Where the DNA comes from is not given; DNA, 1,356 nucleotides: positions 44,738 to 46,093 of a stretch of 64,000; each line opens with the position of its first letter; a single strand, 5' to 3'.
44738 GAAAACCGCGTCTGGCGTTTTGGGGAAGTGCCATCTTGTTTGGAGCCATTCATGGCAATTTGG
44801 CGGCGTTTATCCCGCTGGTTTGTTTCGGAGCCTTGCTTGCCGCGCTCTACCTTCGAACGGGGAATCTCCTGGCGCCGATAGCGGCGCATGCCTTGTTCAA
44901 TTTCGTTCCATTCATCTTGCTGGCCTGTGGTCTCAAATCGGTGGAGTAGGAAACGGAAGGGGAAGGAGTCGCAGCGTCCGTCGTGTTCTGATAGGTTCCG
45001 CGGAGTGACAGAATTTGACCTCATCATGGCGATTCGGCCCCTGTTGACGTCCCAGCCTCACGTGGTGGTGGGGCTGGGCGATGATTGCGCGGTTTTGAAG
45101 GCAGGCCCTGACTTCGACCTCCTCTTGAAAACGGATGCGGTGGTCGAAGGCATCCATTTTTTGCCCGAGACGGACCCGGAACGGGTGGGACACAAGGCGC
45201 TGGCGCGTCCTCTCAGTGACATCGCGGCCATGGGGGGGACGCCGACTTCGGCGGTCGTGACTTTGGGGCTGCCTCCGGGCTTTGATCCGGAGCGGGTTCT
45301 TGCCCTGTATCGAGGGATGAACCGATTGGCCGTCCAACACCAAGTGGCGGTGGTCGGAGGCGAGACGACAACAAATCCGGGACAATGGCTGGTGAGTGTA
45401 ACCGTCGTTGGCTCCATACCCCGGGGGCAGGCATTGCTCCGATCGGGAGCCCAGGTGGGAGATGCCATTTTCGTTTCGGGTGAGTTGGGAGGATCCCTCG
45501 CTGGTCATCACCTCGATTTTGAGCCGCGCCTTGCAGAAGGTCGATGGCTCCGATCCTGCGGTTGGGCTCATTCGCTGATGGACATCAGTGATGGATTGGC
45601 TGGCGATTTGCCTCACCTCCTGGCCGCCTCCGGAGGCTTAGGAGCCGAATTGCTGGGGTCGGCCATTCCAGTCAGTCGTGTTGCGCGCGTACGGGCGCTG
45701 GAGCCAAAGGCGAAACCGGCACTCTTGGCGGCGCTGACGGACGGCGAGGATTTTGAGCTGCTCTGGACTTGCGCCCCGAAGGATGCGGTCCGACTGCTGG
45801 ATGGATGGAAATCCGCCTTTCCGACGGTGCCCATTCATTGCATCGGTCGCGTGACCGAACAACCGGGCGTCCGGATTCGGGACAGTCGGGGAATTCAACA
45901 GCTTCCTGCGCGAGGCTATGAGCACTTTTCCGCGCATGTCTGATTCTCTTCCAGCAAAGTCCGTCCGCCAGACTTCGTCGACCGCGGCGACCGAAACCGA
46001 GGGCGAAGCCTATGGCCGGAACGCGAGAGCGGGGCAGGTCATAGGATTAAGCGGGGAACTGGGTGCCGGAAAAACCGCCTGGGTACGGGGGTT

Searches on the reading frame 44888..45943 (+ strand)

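Call 79: search_protein_families(library=pfam, proteins=[window:44888-45943:+], max_evalue=0.00001)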
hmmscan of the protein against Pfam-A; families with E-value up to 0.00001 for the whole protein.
window:44888-45943:+ (351 aa): 1 family
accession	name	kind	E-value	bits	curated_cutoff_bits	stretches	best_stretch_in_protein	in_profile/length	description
PF00586.29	AIRS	-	2.1e-27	96.2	24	1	64-176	1-111/112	AIR synthase related protein, N-terminal domain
